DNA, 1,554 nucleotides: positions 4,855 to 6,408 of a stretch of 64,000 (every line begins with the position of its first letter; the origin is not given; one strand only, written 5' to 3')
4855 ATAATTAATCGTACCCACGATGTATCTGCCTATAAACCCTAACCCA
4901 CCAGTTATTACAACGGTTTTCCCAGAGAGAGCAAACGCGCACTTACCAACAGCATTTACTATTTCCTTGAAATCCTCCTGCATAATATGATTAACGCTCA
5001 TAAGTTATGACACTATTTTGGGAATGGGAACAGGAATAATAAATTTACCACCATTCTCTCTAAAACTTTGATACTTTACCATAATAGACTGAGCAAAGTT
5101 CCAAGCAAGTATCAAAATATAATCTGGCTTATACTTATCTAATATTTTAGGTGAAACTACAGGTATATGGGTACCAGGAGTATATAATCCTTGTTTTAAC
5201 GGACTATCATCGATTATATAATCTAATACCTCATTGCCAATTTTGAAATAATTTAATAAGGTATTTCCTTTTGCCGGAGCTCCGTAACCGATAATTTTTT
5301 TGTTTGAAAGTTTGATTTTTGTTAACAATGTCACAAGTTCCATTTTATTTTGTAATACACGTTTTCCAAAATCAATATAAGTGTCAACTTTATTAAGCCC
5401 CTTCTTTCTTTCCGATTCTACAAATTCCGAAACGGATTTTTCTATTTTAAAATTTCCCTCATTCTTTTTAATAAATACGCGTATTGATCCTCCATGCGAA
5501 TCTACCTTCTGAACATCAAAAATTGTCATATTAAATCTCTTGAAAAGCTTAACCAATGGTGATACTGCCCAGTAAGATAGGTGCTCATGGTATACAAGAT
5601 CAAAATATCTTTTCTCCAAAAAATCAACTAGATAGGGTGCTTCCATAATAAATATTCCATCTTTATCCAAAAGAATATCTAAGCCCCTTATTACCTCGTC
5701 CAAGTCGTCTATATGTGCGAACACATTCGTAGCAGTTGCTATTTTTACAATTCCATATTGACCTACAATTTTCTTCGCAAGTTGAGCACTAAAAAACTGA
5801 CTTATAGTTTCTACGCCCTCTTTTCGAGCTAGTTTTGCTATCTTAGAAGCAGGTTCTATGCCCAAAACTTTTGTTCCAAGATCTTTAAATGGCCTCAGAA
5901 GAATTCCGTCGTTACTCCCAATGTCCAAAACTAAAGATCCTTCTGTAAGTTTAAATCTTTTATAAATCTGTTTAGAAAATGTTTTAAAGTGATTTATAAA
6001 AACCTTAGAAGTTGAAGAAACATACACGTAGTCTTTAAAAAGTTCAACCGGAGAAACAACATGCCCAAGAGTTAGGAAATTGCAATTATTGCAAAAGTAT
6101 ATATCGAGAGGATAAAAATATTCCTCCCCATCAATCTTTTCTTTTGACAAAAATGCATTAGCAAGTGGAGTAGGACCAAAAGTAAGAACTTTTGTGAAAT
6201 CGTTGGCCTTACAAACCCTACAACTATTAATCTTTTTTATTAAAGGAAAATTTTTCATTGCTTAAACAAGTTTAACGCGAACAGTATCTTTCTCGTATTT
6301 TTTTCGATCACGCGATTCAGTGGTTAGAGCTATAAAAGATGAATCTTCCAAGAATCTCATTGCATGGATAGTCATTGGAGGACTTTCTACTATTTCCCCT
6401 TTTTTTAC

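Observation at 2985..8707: Split-ArnA Arn/Fdt-like module with an extra C-methyltransferase and 3,4-ketoisomerase: predicted N-formylated, C-methylated amino sugar on a polyprenyl-phosphate carrier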

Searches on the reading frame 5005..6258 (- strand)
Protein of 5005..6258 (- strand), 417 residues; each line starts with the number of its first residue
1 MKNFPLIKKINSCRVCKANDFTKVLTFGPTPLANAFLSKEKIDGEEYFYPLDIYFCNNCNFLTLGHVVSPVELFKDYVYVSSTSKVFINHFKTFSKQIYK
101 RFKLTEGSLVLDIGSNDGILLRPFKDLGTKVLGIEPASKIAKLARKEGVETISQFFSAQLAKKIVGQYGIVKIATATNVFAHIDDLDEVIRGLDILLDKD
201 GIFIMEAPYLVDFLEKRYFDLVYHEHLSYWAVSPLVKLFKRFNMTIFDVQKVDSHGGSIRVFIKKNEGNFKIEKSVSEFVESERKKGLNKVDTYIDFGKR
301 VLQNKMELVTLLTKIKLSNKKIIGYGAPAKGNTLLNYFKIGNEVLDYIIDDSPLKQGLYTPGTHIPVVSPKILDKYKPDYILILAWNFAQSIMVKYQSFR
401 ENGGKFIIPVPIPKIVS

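Call 3: search_protein_families(library=pfam, proteins=[window:5005-6258:-])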
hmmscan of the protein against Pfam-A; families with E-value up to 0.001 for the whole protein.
window:5005-6258:- (417 aa): 5 families
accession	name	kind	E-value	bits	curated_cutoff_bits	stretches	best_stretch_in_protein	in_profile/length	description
PF08484.17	Methyltransf_14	-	1.4e-58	197.7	23.5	1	254-411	2-160/160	C-methyltransferase C-terminal domain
PF08421.16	Methyltransf_13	-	1.5e-19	70.3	31.3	1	13-74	1-62/62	Putative zinc binding domain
PF13489.12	Methyltransf_23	-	4.7e-11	43.1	27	1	104-246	20-161/164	Methyltransferase domain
PF08241.18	Methyltransf_11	-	4.2e-06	27.7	21.2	1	111-205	1-95/95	Methyltransferase domain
PF08242.18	Methyltransf_12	-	5.2e-06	27.5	30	1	111-203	1-98/98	Methyltransferase domain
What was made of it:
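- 5005..6258 (-): Zn-ribbon SAM-dependent sugar C-methyltransferase (417 aa), MtmC/TylCIII/TcaB9 family. Pfam PF08421, PF13489 and PF08484 (call 3).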

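Call 4: search_protein_families(library=ncbifam, proteins=[window:5005-6258:-])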
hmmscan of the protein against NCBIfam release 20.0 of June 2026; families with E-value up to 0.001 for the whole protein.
window:5005-6258:- (417 aa): 2 families
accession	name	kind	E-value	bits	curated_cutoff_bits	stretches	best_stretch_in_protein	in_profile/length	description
TIGR01983.1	UbiG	equivalog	3.7e-07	29.7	102.95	1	99-205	42-151/228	bifunctional 2-polyprenyl-6-hydroxyphenol methylase/3-demethylubiquinol 3-O-methyltransferase UbiG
NF045667.1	MTase_DVU1556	equivalog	0.00099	18.6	155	0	95-205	11-119/213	DVU_1556 family methyltransferase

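Call 10: search_solved_structures(query=window:5005-6258:-, max_evalue=0.001)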
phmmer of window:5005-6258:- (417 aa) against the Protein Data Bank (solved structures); distinct sequences matched with E-value up to 0.001: 10.
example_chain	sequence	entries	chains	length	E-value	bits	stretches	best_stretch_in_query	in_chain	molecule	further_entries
4rv9_A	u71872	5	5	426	5.2e-105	354.9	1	7-416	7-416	D-mycarose 3-C-methyltransferase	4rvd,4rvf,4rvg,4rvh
5t64_A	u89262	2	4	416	3.2e-74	253.4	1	12-414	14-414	Sugar 3-C-methyl transferase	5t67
5t6b_A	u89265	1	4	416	2.4e-73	250.5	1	12-411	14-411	Sugar 3-C-methyl transferase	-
3ndi_A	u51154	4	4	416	1.8e-70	241.1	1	10-411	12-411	Methyltransferase | TcaB9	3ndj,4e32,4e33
4e2y_A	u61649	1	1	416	4.7e-70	239.7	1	10-411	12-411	TcaB9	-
4e31_A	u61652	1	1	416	5.4e-70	239.5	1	10-411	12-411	TcaB9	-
4e2x_A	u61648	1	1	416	6.5e-70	239.3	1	10-411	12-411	TcaB9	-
4e2z_A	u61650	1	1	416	1.7e-69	237.9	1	10-411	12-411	TcaB9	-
4e2w_A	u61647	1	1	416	1.7e-69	237.9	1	10-411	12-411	TcaB9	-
4e30_A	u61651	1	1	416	4.5e-69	236.5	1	10-411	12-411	TcaB9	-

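Call 12: find_encoding_contigs(protein=window:5005-6258:-, flank=10000, max_places=6)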
Protein window:5005-6258:- (417 aa): 14 contigs read that carry it; 6 places shown.
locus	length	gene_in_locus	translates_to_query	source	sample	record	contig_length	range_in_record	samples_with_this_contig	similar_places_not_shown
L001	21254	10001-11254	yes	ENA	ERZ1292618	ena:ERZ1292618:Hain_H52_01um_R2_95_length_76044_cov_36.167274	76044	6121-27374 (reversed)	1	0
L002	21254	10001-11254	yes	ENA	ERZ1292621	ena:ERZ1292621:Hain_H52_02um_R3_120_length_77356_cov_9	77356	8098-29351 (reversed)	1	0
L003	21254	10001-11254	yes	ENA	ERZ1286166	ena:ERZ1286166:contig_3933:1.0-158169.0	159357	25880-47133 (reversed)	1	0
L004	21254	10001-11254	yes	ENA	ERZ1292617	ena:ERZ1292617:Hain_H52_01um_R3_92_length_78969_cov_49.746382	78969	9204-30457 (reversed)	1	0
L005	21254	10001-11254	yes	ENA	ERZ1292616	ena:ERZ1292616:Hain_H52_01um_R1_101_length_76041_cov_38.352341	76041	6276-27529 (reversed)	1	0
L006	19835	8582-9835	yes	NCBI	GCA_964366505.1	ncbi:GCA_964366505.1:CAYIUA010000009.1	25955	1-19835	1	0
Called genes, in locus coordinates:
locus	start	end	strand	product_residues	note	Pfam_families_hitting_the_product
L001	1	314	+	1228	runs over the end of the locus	-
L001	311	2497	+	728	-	-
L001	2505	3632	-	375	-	PF00534:Glycos_transf_1, PF13692:Glyco_trans_1_4, PF26337:Gtf3_C (weak)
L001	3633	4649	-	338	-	PF04321:RmlD_sub_bind, PF05368:NmrA (weak), PF01073:3Beta_HSD, PF01370:Epimerase, PF02719:Polysacc_synt_2, PF07993:NAD_binding_4, PF13460:NAD_binding_10, PF16363:GDP_Man_Dehyd, +1 more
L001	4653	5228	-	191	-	PF00132:Hexapep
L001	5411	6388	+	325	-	PF00535:Glycos_transf_2, PF10111:Glyco_tranf_2_2 (weak)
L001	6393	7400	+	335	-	PF00535:Glycos_transf_2, PF13641:Glyco_tranf_2_3 (faint)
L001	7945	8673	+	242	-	PF01041:DegT_DnrJ_EryC1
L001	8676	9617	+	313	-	PF00551:Formyl_trans_N, PF02911:Formyl_trans_C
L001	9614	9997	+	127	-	PF14667:Polysacc_synt_C, PF07883:Cupin_2 (weak)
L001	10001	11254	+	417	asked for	PF08421:Methyltransf_13, PF13489:Methyltransf_23, PF08241:Methyltransf_11 (weak), PF08242:Methyltransf_12 (weak), PF08484:Methyltransf_14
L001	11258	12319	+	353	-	PF01073:3Beta_HSD, PF01370:Epimerase, PF02719:Polysacc_synt_2 (faint), PF16363:GDP_Man_Dehyd, PF07993:NAD_binding_4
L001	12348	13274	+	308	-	PF00535:Glycos_transf_2, PF10111:Glyco_tranf_2_2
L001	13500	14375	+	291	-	PF00892:EamA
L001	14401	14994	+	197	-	PF13439:Glyco_transf_4 (faint)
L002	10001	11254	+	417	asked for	PF08421:Methyltransf_13, PF13489:Methyltransf_23, PF08241:Methyltransf_11 (weak), PF08242:Methyltransf_12 (weak), PF08484:Methyltransf_14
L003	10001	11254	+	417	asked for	PF08421:Methyltransf_13, PF13489:Methyltransf_23, PF08241:Methyltransf_11 (weak), PF08242:Methyltransf_12 (weak), PF08484:Methyltransf_14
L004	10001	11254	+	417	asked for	PF08421:Methyltransf_13, PF13489:Methyltransf_23, PF08241:Methyltransf_11 (weak), PF08242:Methyltransf_12 (weak), PF08484:Methyltransf_14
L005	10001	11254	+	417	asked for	PF08421:Methyltransf_13, PF13489:Methyltransf_23, PF08241:Methyltransf_11 (weak), PF08242:Methyltransf_12 (weak), PF08484:Methyltransf_14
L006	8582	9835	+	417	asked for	PF08421:Methyltransf_13, PF13489:Methyltransf_23, PF08241:Methyltransf_11 (weak), PF08242:Methyltransf_12 (weak), PF08484:Methyltransf_14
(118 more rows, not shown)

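Call 46: search_solved_structures(query=window:5005-6258:-, max_evalue=1e-60, show_alignments=4)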
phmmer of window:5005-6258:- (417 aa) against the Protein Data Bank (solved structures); distinct sequences matched with E-value up to 1e-60: 10.
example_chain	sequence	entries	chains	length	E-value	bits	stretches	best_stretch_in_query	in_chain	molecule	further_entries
4rv9_A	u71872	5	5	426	5.2e-105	354.9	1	7-416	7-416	D-mycarose 3-C-methyltransferase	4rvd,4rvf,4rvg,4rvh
5t64_A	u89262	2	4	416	3.2e-74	253.4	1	12-414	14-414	Sugar 3-C-methyl transferase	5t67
5t6b_A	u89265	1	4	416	2.4e-73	250.5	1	12-411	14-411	Sugar 3-C-methyl transferase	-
3ndi_A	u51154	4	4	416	1.8e-70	241.1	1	10-411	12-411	Methyltransferase | TcaB9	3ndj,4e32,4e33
4e2y_A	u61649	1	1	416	4.7e-70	239.7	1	10-411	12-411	TcaB9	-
4e31_A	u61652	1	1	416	5.4e-70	239.5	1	10-411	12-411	TcaB9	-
4e2x_A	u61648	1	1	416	6.5e-70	239.3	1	10-411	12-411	TcaB9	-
4e2z_A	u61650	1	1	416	1.7e-69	237.9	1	10-411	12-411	TcaB9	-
4e2w_A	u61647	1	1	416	1.7e-69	237.9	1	10-411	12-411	TcaB9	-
4e30_A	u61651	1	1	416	4.5e-69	236.5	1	10-411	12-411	TcaB9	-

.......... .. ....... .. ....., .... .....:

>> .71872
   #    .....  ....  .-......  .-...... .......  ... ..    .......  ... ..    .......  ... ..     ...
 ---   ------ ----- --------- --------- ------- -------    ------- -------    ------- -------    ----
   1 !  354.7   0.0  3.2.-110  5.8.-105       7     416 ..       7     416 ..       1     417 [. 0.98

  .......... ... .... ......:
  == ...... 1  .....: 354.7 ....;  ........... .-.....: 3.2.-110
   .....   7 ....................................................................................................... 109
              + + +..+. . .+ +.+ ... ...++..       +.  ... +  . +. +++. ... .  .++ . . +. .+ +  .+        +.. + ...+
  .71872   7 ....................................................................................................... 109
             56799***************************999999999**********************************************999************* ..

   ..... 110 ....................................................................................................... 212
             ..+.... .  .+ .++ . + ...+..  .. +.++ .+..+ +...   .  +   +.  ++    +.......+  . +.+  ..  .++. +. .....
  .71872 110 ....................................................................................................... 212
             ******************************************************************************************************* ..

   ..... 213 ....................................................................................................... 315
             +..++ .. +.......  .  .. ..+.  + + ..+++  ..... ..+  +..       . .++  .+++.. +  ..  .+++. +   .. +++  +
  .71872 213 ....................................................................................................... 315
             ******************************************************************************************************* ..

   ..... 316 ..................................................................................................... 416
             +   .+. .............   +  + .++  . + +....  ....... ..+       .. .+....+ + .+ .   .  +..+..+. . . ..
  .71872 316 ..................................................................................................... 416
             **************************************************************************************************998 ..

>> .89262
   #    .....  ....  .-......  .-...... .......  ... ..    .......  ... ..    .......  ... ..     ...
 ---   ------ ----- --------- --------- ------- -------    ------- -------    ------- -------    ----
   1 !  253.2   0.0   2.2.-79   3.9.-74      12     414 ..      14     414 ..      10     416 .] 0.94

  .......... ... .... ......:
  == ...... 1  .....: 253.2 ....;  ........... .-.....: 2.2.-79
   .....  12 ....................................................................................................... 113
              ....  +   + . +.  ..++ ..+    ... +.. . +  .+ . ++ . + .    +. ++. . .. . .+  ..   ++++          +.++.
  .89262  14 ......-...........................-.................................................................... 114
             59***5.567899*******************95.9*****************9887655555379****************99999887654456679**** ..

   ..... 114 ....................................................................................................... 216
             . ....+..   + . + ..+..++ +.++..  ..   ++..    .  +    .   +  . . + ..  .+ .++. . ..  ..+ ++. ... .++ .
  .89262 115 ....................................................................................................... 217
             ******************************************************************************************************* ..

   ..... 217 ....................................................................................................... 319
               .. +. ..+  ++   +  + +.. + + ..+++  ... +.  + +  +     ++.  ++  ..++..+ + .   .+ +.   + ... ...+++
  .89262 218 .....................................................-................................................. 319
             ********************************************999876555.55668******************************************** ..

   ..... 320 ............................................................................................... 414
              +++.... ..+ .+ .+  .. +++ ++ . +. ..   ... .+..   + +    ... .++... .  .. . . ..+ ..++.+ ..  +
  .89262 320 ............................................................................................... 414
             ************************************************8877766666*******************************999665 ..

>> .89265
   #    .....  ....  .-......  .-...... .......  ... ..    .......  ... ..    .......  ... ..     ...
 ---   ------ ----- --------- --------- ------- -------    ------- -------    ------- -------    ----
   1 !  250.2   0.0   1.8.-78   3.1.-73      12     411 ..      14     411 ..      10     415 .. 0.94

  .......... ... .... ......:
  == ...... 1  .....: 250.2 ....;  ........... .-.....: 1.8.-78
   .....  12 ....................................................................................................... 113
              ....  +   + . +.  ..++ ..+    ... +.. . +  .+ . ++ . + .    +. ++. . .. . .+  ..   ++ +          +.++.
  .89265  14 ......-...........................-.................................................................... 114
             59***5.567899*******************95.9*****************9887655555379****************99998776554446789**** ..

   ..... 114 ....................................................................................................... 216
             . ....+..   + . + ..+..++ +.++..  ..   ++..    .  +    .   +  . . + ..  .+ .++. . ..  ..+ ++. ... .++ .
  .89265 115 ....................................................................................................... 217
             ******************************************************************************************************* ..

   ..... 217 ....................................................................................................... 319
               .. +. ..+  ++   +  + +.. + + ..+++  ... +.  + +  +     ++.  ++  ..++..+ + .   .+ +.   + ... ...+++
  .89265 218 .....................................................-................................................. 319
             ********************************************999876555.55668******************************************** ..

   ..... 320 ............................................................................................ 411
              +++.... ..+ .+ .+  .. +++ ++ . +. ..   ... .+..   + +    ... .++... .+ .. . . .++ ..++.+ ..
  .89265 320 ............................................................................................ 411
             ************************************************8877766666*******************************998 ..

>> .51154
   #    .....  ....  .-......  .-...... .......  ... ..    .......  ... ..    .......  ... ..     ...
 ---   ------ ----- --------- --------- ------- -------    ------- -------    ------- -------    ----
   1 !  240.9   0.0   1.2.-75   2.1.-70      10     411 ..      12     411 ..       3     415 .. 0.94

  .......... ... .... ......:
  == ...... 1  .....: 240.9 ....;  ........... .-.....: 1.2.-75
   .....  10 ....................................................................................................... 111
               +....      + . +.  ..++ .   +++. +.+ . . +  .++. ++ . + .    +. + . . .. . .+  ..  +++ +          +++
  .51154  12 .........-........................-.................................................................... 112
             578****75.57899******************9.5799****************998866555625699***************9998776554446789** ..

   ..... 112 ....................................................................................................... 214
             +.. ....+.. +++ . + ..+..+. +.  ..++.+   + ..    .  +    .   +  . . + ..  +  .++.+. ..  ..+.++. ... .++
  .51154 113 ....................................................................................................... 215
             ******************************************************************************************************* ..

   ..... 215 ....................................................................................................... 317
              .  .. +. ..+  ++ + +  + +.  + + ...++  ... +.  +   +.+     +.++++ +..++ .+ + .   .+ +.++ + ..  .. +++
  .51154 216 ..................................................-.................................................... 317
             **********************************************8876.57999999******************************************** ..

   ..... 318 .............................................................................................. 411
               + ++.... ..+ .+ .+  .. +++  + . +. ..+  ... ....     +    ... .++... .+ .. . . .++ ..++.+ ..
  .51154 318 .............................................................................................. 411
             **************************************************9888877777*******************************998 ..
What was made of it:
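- On TylCIII/MtmC/TcaB9 sugar C-methyltransferases: 355 bits to MtmC over residues 7-416, with YHEH conserved (call 46).
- Checked: It scores 355 bits to MtmC and 241 to TcaB9 (calls 10, 46).
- Its characterised relatives methylate C-3 beside a 4-keto group (calls 10, 46, plus general knowledge of MtmC/TcaB9).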
